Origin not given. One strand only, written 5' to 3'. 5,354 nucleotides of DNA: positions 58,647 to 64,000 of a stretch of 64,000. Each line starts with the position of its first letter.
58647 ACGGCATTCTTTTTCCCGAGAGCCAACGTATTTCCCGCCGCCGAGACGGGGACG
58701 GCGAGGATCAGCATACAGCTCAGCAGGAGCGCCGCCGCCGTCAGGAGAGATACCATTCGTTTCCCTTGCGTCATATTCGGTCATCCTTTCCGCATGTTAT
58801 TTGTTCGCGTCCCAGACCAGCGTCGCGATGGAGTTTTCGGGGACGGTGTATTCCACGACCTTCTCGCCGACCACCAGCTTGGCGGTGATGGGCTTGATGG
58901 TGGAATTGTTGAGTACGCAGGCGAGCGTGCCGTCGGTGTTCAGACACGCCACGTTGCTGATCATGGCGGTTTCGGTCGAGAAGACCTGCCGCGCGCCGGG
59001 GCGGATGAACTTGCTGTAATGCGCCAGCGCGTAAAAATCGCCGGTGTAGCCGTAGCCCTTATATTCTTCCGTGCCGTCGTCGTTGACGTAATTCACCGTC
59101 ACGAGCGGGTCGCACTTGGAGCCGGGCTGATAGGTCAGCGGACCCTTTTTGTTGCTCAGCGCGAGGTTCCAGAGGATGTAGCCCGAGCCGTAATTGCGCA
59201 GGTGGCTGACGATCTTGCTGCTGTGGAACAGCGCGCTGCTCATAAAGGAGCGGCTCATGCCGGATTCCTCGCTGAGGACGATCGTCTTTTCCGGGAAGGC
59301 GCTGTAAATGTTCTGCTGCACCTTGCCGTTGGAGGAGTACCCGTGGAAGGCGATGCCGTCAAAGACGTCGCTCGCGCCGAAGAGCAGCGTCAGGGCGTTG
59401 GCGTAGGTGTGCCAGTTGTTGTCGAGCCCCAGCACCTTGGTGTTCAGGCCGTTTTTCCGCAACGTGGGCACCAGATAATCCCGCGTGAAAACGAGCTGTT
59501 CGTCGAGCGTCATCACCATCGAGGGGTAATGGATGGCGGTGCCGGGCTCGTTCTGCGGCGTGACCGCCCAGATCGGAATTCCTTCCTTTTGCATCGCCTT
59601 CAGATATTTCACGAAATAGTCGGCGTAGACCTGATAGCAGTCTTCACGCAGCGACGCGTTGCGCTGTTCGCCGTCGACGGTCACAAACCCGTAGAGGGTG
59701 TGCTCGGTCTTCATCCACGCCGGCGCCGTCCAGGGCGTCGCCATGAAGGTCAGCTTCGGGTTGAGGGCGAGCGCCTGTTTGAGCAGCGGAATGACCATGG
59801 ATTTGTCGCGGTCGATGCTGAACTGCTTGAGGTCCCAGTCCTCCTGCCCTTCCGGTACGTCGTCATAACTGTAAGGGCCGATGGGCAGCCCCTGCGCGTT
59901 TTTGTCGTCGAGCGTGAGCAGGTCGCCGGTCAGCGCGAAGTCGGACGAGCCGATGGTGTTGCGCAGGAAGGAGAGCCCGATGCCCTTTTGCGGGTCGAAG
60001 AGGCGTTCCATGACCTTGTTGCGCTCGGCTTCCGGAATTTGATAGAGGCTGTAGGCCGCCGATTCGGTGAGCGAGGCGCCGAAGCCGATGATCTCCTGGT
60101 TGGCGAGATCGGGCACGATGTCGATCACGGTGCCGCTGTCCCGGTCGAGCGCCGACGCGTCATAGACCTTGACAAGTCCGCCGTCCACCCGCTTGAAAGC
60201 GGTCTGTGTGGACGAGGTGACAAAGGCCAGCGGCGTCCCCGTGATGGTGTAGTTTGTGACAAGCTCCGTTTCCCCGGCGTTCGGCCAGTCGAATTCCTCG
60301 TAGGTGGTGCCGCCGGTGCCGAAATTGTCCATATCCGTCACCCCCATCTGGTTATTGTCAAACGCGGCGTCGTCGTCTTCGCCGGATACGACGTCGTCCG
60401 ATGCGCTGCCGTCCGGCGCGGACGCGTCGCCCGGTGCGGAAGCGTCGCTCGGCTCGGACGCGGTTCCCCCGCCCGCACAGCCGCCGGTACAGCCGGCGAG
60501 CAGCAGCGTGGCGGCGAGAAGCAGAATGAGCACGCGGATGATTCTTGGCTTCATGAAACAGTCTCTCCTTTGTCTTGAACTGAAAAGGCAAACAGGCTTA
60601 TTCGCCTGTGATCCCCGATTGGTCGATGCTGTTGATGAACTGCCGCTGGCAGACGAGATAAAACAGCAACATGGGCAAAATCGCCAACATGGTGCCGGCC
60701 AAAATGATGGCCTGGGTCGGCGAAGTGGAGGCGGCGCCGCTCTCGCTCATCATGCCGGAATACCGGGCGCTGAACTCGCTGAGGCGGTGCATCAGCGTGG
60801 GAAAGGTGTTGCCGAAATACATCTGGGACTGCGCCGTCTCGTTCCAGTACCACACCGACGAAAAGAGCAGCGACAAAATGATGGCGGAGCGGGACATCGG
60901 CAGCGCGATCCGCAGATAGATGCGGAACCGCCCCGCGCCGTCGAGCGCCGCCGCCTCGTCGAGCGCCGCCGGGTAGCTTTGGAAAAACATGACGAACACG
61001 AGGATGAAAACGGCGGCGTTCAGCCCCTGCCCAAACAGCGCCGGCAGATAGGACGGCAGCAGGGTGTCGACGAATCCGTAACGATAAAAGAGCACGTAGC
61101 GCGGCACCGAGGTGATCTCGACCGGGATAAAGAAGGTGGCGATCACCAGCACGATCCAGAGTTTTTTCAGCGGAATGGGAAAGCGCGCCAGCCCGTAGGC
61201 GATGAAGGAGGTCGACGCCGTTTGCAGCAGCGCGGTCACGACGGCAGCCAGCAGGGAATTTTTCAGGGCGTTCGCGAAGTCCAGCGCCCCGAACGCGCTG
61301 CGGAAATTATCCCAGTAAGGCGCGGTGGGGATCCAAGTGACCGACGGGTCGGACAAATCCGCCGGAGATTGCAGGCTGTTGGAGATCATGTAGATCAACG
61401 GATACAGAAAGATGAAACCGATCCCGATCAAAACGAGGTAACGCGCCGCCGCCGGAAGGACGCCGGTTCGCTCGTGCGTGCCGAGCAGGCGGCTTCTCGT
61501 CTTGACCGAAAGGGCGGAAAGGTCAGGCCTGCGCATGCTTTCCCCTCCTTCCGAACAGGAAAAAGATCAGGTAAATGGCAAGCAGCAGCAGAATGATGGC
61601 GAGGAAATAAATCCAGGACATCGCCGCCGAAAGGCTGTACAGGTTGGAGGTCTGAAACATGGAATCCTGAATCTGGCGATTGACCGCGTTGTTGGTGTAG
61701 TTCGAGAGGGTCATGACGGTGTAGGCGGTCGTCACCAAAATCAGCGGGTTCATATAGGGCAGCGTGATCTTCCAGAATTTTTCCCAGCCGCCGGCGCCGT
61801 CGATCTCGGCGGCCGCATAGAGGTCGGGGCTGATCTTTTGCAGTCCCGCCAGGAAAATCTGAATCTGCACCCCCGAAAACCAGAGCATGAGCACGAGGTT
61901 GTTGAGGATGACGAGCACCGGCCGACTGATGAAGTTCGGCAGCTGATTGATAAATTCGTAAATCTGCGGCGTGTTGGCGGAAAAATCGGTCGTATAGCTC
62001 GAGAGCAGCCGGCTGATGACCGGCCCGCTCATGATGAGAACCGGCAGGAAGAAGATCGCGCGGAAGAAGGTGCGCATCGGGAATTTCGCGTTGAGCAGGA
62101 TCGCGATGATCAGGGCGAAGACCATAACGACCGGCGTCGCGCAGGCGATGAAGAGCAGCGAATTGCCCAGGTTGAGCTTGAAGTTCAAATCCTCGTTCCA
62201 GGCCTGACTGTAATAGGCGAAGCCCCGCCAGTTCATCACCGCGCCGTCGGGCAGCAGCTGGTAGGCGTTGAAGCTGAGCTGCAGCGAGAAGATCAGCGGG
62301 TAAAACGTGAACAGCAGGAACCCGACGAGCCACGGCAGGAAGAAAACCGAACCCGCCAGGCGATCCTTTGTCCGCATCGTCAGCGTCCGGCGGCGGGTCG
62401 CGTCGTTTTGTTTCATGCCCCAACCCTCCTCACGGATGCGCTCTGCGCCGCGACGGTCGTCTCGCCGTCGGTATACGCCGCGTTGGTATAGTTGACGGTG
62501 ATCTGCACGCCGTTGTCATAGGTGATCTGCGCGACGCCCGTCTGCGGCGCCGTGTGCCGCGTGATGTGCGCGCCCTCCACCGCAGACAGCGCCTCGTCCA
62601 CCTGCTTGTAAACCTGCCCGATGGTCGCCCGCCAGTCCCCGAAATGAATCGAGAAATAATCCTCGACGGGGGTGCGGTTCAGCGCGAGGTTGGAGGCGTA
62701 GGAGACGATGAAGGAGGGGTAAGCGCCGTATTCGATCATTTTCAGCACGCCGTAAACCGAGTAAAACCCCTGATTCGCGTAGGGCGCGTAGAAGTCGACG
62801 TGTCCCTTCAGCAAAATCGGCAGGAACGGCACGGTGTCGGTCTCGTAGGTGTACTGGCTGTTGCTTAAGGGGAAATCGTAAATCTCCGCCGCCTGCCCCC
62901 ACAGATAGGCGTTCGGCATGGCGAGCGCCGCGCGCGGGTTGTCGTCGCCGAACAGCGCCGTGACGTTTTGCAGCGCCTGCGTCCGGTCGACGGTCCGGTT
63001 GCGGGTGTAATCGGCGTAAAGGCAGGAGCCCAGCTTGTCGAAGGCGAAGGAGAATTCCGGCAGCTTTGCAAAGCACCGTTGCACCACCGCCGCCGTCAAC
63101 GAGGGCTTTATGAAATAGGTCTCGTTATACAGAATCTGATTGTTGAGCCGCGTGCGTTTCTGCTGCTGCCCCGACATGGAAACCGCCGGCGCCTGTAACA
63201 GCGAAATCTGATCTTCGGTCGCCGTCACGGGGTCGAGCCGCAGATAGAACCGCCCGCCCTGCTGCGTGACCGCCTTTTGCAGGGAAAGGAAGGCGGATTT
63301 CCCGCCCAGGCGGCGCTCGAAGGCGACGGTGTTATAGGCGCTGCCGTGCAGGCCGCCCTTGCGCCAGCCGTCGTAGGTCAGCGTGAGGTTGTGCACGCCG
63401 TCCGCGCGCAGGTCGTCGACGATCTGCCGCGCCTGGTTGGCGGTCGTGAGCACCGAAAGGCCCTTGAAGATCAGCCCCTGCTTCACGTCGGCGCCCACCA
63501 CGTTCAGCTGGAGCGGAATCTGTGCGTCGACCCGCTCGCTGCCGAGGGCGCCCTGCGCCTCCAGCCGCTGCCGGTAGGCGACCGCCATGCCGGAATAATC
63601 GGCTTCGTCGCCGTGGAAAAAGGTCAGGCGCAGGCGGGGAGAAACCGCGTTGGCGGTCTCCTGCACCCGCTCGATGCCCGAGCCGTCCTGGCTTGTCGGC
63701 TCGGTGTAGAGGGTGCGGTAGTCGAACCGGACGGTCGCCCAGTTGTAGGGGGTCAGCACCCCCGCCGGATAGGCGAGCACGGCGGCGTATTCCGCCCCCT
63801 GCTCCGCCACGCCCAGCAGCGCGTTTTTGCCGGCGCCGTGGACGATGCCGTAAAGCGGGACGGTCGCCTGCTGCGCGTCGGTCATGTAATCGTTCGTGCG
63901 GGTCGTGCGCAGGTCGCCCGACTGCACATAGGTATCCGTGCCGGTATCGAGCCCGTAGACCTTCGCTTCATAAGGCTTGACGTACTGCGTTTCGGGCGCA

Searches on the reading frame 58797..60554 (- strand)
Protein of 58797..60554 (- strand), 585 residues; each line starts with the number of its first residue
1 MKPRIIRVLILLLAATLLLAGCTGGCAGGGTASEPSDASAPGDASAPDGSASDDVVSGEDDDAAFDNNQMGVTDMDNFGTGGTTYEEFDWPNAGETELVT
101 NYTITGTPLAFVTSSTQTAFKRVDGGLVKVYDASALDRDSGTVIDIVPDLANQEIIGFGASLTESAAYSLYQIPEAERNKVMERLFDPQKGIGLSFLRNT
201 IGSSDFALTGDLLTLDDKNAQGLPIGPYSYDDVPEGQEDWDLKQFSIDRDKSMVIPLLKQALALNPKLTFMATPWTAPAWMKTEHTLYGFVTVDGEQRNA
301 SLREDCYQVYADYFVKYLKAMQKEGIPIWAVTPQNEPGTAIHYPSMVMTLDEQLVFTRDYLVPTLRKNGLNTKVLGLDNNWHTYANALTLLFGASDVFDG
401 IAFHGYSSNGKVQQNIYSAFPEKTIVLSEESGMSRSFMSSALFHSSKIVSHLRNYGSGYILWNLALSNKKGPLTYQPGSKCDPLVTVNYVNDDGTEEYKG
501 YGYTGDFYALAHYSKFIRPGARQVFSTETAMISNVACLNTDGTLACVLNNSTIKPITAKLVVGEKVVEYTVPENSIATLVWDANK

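Call 12: search_protein_families(library=pfam, proteins=[window:58797-60554:-], max_evalue=0.01)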
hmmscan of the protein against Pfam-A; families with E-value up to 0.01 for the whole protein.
window:58797-60554:- (585 aa): 4 families
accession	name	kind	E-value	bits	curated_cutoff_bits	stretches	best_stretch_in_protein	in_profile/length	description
PF02055.22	Glyco_hydro_30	-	2.9e-38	132.2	23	1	155-517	1-348/348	Glycosyl hydrolase family 30 TIM-barrel domain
PF02057.21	Glyco_hydro_59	-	8.6e-10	38.8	27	1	257-471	79-261/294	Glycosyl hydrolase family 59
PF17189.10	Glyco_hydro_30C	-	3.4e-09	37.2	22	1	520-579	1-65/65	Glycosyl hydrolase family 30 beta sandwich domain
PF14587.12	Glyco_hydr_30_2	-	5e-05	23.2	27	1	146-339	6-185/364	O-Glycosyl hydrolase family 30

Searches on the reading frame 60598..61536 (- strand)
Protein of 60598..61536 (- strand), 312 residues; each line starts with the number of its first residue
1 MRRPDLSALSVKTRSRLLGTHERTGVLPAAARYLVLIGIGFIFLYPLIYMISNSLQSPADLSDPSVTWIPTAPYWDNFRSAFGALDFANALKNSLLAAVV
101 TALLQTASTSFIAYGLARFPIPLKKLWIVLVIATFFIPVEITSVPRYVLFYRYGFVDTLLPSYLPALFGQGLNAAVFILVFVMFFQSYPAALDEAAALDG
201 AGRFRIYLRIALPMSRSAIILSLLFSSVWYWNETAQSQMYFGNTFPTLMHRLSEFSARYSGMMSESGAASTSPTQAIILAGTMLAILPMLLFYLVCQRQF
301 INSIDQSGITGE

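Call 12: search_protein_families(library=pfam, proteins=[window:60598-61536:-], max_evalue=0.01)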
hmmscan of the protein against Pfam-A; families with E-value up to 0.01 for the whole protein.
window:60598-61536:- (312 aa): 1 family
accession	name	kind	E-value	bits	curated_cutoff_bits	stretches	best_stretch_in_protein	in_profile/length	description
PF00528.27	BPD_transp_1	-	1.1e-07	32.2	26.4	1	116-295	8-178/184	Binding-protein-dependent transport system inner membrane component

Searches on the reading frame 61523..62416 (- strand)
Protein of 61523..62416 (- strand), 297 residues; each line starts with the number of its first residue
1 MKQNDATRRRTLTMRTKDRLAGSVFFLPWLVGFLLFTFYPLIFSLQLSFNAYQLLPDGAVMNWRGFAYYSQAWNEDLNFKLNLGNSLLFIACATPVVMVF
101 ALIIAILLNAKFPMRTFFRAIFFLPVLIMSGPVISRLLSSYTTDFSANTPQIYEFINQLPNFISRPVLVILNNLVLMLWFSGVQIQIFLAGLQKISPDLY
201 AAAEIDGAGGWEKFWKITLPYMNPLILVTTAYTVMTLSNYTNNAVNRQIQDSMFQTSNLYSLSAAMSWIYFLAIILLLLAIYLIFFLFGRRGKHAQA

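Call 12: search_protein_families(library=pfam, proteins=[window:61523-62416:-], max_evalue=0.01)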
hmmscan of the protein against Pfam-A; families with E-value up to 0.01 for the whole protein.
window:61523-62416:- (297 aa): 2 families
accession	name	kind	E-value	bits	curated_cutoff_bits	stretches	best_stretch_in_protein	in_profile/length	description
PF00528.27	BPD_transp_1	-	3.9e-05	23.9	26.4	1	89-288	25-174/184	Binding-protein-dependent transport system inner membrane component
PF10754.15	DUF2569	-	0.0034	18.3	26.5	1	226-291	15-78/143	Protein of unknown function (DUF2569)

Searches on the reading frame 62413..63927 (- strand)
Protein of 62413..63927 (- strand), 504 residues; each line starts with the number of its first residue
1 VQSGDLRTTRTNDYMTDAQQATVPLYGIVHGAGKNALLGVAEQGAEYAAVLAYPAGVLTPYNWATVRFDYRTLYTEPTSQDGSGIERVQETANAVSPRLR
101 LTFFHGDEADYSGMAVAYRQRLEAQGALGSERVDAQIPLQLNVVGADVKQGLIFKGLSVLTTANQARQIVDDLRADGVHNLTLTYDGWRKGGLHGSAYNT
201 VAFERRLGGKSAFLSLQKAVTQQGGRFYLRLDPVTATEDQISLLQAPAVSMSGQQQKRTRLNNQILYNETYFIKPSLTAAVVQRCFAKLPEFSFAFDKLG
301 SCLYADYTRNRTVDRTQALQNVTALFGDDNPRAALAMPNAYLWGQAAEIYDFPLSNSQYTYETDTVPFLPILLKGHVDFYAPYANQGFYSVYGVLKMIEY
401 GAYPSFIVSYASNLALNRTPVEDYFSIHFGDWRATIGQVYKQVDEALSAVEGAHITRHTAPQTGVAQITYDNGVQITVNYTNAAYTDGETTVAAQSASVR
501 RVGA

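Call 12: search_protein_families(library=pfam, proteins=[window:62413-63927:-], max_evalue=0.01)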
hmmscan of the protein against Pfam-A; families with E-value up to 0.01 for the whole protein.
window:62413-63927:- (504 aa): 1 family
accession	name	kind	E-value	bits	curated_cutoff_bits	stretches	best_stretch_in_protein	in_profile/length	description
PF18952.6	DUF5696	-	3e-131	439.3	25.6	1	10-496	111-611/612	Family of unknown function (DUF5696)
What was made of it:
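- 62413..64000 (-): Second, divergent DUF5696 copy (24% identical to the first), cut by the window end. It has D644/K645 and A685 at the GH129 catalytic columns. Pfam E 3e-131 (call 12).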
